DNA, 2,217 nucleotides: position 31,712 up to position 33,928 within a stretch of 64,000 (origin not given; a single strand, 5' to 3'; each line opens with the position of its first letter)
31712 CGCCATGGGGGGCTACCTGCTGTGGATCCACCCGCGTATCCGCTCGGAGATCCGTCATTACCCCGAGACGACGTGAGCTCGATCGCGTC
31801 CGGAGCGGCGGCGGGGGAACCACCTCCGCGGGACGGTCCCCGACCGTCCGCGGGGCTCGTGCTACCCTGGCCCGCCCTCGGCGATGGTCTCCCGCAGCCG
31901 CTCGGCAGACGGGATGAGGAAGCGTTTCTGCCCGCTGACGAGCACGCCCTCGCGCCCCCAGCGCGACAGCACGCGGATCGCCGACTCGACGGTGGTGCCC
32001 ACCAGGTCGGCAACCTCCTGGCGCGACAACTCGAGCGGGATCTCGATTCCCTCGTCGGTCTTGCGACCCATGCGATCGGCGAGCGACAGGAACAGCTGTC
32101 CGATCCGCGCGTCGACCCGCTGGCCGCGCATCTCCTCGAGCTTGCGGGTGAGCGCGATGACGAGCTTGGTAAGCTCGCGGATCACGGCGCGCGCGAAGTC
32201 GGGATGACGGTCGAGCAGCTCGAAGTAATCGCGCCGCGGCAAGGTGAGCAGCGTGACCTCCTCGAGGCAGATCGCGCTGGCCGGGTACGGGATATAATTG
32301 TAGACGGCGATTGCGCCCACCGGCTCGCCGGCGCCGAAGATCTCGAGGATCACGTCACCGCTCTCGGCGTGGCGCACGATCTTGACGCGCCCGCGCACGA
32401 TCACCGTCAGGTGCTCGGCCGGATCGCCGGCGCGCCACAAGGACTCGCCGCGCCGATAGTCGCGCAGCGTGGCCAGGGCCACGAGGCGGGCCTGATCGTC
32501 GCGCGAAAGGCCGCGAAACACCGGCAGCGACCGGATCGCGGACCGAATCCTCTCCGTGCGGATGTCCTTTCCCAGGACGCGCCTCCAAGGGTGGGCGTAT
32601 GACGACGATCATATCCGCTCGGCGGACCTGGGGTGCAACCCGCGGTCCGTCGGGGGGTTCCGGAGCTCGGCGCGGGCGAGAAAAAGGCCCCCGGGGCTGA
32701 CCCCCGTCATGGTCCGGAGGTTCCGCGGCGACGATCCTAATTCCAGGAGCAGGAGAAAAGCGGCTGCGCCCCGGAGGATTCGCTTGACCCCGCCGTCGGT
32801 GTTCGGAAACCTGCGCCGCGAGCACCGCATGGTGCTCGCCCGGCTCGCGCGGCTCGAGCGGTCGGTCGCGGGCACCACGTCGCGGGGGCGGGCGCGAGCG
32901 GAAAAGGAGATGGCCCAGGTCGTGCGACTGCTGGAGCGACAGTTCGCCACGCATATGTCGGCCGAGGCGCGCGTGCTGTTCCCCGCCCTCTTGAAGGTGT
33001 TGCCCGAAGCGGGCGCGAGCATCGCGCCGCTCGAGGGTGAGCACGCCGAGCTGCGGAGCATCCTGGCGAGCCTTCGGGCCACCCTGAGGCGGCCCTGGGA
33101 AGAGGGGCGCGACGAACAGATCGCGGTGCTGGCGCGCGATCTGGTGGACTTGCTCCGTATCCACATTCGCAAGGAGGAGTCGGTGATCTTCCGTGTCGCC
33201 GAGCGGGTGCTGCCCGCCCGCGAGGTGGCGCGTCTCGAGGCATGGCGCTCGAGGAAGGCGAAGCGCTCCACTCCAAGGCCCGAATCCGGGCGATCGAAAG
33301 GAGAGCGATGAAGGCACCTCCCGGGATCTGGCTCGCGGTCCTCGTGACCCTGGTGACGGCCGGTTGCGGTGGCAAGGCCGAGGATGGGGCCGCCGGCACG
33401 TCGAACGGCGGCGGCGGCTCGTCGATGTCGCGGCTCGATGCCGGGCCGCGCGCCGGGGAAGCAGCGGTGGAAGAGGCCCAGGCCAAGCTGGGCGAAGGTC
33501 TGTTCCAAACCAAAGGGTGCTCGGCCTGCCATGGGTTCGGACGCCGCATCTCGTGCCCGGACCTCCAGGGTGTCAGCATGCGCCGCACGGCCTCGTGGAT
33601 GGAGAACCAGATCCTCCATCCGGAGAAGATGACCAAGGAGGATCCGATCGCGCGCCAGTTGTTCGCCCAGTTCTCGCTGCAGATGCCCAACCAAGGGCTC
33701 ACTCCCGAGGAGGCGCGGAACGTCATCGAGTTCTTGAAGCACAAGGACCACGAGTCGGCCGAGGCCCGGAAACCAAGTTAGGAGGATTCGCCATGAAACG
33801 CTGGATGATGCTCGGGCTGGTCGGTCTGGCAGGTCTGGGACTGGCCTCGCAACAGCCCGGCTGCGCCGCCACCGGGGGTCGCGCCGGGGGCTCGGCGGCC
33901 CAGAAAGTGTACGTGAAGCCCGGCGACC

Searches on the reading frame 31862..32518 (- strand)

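Call 18: search_protein_families(library=pfam, proteins=[window:31862-32518:-], max_evalue=0.00001)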
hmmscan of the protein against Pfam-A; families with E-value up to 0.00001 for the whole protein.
window:31862-32518:- (218 aa): 3 families
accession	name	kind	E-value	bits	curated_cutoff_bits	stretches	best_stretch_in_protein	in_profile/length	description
PF00027.35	cNMP_binding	-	1e-19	70.7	27.5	1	19-105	2-89/89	Cyclic nucleotide-binding domain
PF13545.12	HTH_Crp_2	-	2e-13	50.5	27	1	138-210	2-69/70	Crp-like helix-turn-helix domain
PF00325.26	Crp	-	4.7e-09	36.3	21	1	162-193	1-32/32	Bacterial regulatory proteins, crp family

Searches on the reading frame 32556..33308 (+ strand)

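Call 18: search_protein_families(library=pfam, proteins=[window:32556-33308:+], max_evalue=0.00001)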
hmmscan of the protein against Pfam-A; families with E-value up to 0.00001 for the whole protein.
window:32556-33308:+ (251 aa): 1 family
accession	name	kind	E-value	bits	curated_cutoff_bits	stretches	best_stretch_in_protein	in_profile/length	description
PF01814.28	Hemerythrin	-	3.3e-21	76.5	25.3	1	85-214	5-126/127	Hemerythrin HHE cation binding domain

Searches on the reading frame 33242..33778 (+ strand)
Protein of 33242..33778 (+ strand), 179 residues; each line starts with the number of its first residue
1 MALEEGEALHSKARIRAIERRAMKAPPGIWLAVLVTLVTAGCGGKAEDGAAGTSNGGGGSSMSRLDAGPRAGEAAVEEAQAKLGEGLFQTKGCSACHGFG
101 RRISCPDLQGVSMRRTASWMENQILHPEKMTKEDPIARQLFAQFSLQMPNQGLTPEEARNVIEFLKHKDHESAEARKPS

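Call 49: search_protein_families(library=pfam, proteins=[window:33242-33778:+], max_evalue=0.001)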
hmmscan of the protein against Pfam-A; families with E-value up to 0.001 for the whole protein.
window:33242-33778:+ (179 aa): 2 families
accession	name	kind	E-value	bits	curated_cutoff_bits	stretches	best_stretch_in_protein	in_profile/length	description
PF00034.26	Cytochrom_C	-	1.4e-09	39.5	21.3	1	82-167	2-88/90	Cytochrome c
PF13442.11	Cytochrome_CBB3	-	2.3e-05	25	27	1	79-165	1-68/68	Cytochrome C oxidase, cbb3-type, subunit III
